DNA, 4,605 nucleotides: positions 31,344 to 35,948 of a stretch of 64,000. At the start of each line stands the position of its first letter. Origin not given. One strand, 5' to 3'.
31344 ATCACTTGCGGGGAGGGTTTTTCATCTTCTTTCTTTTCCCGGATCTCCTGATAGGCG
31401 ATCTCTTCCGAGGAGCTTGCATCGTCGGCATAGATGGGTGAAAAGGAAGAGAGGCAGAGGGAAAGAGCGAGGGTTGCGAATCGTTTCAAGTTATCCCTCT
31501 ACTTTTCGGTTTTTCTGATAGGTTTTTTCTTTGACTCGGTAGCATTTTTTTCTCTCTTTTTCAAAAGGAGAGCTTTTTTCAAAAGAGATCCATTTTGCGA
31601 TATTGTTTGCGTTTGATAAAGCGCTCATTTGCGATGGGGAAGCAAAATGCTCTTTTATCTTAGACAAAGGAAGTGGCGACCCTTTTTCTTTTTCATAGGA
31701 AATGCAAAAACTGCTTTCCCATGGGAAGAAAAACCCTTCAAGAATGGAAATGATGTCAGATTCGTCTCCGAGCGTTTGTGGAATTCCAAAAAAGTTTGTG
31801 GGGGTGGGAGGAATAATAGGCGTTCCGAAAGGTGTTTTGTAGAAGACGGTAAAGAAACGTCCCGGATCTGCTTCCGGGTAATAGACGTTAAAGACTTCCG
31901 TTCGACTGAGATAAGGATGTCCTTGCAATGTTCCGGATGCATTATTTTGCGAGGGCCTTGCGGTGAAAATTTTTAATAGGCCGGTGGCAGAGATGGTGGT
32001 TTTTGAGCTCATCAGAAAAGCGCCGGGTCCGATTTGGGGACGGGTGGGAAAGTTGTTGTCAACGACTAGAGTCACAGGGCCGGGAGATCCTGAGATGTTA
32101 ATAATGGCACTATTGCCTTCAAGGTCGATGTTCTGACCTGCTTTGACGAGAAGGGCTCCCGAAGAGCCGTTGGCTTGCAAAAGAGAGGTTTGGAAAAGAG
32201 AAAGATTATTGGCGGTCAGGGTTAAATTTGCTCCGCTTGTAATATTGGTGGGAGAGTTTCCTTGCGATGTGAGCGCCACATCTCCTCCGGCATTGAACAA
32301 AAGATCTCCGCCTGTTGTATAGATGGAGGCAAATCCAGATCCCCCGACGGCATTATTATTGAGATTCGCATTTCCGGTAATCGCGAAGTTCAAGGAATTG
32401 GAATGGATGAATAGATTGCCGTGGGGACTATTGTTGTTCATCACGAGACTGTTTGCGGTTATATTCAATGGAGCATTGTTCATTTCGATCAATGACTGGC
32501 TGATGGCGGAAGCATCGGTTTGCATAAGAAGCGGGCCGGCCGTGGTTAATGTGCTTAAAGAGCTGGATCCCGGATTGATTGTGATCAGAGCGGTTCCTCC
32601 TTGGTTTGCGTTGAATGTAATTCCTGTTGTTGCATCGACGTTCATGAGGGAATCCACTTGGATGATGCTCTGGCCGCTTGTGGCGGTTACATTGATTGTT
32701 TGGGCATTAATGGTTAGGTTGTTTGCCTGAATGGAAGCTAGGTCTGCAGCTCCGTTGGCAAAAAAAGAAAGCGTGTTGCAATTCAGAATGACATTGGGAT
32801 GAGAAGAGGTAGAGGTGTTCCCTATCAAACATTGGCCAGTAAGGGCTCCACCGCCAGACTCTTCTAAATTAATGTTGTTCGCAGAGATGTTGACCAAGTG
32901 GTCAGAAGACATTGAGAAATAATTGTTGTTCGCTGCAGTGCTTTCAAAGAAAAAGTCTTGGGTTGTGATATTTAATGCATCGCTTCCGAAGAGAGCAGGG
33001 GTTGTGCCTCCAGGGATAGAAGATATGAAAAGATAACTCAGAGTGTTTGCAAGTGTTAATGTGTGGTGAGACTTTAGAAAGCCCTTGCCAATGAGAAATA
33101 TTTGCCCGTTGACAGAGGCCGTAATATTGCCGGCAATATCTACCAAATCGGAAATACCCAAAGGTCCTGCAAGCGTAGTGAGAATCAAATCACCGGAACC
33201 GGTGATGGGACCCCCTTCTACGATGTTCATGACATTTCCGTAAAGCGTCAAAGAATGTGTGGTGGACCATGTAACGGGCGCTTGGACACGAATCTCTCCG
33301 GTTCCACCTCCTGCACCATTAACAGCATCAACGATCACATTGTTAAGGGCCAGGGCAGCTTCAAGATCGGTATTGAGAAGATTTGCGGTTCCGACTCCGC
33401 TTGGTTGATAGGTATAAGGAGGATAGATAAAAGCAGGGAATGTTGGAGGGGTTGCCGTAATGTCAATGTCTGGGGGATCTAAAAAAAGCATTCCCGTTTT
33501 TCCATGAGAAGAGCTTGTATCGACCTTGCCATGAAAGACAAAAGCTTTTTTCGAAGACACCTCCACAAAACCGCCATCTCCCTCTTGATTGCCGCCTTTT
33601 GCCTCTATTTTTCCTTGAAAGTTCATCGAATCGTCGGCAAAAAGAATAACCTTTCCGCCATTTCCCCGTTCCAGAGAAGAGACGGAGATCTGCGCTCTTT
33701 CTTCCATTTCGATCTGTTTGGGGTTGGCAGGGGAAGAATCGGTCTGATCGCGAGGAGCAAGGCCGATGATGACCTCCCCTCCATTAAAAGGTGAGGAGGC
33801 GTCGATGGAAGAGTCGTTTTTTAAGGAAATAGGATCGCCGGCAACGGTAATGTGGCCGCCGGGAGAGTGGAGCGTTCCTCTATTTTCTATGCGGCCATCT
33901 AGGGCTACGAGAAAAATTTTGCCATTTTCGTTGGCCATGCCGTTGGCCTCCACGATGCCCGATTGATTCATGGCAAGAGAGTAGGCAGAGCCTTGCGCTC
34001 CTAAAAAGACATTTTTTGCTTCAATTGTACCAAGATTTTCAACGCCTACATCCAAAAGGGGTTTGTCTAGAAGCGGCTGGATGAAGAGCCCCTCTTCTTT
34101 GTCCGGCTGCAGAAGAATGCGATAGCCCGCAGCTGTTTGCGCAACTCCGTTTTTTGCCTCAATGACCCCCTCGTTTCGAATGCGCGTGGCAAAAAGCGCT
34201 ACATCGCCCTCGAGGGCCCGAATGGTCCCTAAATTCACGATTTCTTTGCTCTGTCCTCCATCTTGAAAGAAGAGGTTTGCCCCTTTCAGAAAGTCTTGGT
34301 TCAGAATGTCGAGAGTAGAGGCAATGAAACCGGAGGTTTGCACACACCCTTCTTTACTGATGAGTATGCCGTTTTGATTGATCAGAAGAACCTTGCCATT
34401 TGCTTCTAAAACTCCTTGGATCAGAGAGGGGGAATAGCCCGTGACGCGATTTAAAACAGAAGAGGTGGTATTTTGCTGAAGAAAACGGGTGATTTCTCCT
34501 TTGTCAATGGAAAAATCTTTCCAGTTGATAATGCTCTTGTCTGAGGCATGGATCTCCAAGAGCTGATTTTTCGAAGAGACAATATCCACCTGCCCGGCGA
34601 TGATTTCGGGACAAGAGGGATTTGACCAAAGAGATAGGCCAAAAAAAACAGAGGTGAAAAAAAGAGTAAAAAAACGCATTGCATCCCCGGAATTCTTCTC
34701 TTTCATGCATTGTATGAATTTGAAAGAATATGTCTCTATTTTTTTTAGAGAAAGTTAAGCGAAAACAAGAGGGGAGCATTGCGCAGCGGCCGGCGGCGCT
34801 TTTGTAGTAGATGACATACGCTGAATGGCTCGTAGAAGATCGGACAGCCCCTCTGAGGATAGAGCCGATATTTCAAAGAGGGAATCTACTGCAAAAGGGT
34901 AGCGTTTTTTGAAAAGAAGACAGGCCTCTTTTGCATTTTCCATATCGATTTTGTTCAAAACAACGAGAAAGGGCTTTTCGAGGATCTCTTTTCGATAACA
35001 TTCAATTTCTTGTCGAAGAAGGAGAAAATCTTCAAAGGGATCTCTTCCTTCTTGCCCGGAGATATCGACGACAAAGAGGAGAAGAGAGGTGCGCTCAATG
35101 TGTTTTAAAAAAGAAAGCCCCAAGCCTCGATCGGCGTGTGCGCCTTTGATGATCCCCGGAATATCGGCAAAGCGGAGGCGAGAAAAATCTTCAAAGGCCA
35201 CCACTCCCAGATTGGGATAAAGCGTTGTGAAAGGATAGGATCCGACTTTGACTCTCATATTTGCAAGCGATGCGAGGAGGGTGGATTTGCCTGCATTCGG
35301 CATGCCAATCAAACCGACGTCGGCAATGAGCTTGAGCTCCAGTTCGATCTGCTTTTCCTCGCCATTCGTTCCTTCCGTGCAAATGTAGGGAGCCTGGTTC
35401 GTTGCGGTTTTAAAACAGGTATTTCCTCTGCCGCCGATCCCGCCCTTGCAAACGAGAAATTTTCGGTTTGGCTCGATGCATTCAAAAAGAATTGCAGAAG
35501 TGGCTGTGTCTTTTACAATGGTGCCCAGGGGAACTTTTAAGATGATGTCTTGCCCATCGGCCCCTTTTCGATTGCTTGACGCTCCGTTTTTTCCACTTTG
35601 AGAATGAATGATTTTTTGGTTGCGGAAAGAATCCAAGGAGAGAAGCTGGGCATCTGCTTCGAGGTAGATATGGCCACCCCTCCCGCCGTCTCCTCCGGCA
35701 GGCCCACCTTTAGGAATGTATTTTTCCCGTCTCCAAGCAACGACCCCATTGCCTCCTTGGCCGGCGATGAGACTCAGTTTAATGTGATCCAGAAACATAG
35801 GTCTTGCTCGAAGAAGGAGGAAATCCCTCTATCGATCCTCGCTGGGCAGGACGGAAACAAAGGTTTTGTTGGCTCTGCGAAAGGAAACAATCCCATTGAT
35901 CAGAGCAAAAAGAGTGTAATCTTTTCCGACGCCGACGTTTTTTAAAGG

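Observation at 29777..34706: Two-partner secretion (type Vb) pair tpsA-tpsB in a Chlamydiae-like genome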

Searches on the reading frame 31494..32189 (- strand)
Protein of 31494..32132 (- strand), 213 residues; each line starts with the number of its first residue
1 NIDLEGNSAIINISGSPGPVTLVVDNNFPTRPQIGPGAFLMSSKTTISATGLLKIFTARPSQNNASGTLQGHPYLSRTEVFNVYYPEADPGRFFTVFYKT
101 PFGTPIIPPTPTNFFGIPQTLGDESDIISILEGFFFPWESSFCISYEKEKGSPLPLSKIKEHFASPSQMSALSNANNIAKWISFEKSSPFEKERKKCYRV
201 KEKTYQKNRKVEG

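Call 22: find_homologous_proteins(query=window:31494-32132:-, max_evalue=0.001)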
Query seq(213 aa): 133 candidates shared short words with the query, none scored E <= 0.001.

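Call 28: search_solved_structures(query=A1, max_evalue=1)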
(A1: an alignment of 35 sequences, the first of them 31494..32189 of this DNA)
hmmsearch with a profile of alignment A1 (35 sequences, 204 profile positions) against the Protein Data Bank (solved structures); distinct sequences matched with E-value up to 1: 2.
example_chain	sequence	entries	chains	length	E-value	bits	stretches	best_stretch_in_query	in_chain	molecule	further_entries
9z9l_J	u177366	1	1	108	0.51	13.3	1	76-125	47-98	Antibody CH01 variable domain light chain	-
8to9_F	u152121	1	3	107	1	12.4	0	74-125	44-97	TRNM-f*01 light chain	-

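Call 35: predict_structure(alignment_id=A1)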
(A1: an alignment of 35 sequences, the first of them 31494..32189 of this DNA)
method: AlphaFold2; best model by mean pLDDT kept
length: 232 residues; sequences in the alignment: 35
mean_pLDDT: 72.3   pTM: 0.55
mean pLDDT of the five models: 72.3, 71.1, 70.1, 69.9, 68.3
residues with pLDDT >= 90: 91; 70-90: 28; 50-70: 68; < 50: 45
segments of 3 or more residues with pLDDT < 50: 132-142, 153-157, 169-173, 203-206, 223-232
pLDDT, mean of each block of 10 residues (from residue 1): 68 94 96 88 97 97 95 95 95 86 88 92 66 45 50 51 56 51 53 51 48 63 45 40
secondary structure, 60 per line:
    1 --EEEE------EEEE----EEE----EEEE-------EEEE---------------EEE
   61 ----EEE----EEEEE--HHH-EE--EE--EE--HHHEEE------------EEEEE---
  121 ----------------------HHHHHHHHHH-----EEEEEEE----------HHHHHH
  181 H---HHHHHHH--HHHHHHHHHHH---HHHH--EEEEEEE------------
elements in order: E3-6 E13-16 E21-23 E28-31 E39-42 E58-60 E65-67 E72-76 E98-100 E113-117 H143-152 E158-164 H175-181 H185-191 H194-204 H208-211 E214-220

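Call 62: search_protein_representatives(alignment_id=A1)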
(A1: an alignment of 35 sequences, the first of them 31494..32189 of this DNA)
Query: 35 sequences, 204 profile positions. Proteins with E-value up to 0.001 (for the whole library): 810; up to 1e-10: 745; up to 1e-30: 426. The best 150 are listed.
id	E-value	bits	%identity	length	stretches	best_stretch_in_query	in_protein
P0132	5.9e-69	248.3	-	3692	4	6-138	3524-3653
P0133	5.4e-68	245.1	-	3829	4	9-140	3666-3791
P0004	1.4e-65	237.3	-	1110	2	3-199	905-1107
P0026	1.0e-63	231.2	-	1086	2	5-201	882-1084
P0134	3.7e-61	222.8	-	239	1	5-201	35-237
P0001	4.7e-61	222.5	-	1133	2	4-201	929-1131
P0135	3.4e-60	219.7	-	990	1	8-202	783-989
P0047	1.9e-59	217.2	-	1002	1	5-202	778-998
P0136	7.8e-59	215.2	-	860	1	10-201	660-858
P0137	8.5e-59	215.1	-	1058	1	8-201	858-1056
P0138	2.5e-58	213.6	-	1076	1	10-199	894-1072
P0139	9.6e-57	208.4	-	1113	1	8-201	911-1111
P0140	1.6e-56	207.7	-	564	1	5-195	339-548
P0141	1.7e-56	207.6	-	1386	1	6-189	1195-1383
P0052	6.8e-56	205.6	-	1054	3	7-201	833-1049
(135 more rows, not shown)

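Call 65: search_protein_families(library=pfam, alignment_id=A1, max_evalue=1)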
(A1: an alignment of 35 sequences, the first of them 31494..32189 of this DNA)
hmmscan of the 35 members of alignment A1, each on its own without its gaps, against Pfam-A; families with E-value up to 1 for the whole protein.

A. member 1, window:31494-32189:- (232 aa): 0 families

B. families by the number of members that match (of 35 scanned): 6 families
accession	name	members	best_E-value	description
PF20685.2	GCP5-Mod21_C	1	0.15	Gamma-Tubulin ring complex non-core subunit mod21, C-terminal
PF11475.13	VP_N-CPKC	1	0.16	Virion protein N terminal domain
PF13332.12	Fil_haemagg_2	1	0.2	Hemagglutinin repeat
PF18886.6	DUF5649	1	0.22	Repeats of unknown function (DUF5649)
PF00380.25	Ribosomal_S9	1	0.28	Ribosomal protein S9/S16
PF04503.18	SSDP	1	0.31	Single-stranded DNA binding protein, SSDP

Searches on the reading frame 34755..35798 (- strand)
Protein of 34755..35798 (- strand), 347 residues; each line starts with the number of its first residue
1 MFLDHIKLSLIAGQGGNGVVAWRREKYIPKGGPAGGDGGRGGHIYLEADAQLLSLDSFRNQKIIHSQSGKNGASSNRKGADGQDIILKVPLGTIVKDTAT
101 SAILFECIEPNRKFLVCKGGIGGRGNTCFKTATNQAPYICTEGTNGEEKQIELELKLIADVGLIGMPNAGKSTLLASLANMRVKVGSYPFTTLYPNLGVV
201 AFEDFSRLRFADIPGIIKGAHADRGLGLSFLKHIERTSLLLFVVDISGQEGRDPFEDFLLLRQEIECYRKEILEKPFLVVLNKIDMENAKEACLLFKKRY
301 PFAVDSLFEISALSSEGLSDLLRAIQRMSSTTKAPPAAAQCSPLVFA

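Call 6: search_protein_families(library=pfam, proteins=[window:34755-35798:-], max_evalue=0.01)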
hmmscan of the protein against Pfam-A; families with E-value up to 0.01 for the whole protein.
window:34755-35798:- (347 aa): 8 families
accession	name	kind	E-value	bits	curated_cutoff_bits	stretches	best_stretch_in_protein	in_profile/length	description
PF01018.28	GTP1_OBG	-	4.6e-56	189.2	27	1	4-157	2-155/155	GTP1/OBG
PF01926.29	MMR_HSR1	-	1.8e-25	89.7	21.9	1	160-283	1-113/113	50S ribosome-binding GTPase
PF02421.24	FeoB_N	-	3.5e-10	40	27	1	161-323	3-154/156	Ferrous iron transport protein B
PF00025.27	Arf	-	4.9e-05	23.3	22.3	1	163-292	19-133/174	ADP-ribosylation factor family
PF06858.20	NOG1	-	0.00015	21.9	27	1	231-285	10-58/58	Nucleolar GTP-binding protein 1 (NOG1)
PF00009.33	GTP_EFTU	-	0.0038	17.3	26.5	0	274-328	121-185/188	Elongation factor Tu GTP binding domain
PF00350.29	Dynamin_N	-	0.0047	17.4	27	0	161-189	1-30/168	Dynamin family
PF03308.22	MeaB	-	0.0055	16.2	23.1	0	161-182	36-57/273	Methylmalonyl Co-A mutase-associated GTPase MeaB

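Call 7: search_protein_families(library=ncbifam, proteins=[window:34755-35798:-], max_evalue=0.01)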
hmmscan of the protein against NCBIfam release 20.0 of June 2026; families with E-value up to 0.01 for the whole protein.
window:34755-35798:- (347 aa): 24 families
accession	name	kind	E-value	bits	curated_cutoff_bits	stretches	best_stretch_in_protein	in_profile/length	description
NF008955.0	PRK12297.1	equivalog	5.1e-131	437.5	406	1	1-337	2-336/429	GTPase ObgE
TIGR02729.1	Obg_CgtA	equivalog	4.4e-123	410.5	280.25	1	2-328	1-327/329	Obg family GTPase CgtA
NF008956.1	PRK12299.1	equivalog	4.2e-122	407.2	300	1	1-328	1-324/327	GTPase ObgE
NF008954.1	PRK12296.1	equivalog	4.9e-97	325.3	377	1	2-334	4-344/470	GTPase ObgE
NF007171.0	PRK09602.1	subfamily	1.7e-23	83.1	387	2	210-296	77-173/397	YchF-related putative GTPase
NF000908.1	PRK00089.1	equivalog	1.1e-15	57.7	237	1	161-330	6-168/291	GTPase Era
TIGR00092.1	TIGR00092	equivalog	2.7e-14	53.1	279.2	1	161-244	5-105/368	redox-regulated ATPase YchF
TIGR03156.1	GTP_HflX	equivalog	1e-13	51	216.75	1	158-327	189-349/351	GTPase HflX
TIGR00436.1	era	equivalog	5.2e-12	45.7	116.25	1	161-326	3-160/270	GTPase Era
NF008280.0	PRK11058.1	equivalog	1.1e-11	44.2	441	1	158-327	197-359/426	ribosome rescue GTPase HflX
TIGR03594.1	GTPase_EngA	equivalog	4.6e-11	42.4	306.7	1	161-331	3-162/432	ribosome biogenesis GTPase Der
TIGR00231.1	small_GTP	domain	1.3e-09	38.1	42.5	1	160-319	5-156/164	GTP-binding protein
TIGR03596.1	GTPase_YlqF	equivalog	1.2e-08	34.7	208.2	1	161-237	121-196/276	ribosome biogenesis GTPase YlqF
NF007071.0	PRK09518.1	equivalog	4.4e-07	28.8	953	1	158-247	444-537/706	bifunctional cytidylate kinase/GTPase Der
TIGR03918.1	GTP_HydF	equivalog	6.7e-07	28.5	325.55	1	160-332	9-170/392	[FeFe] hydrogenase H-cluster maturation GTPase HydF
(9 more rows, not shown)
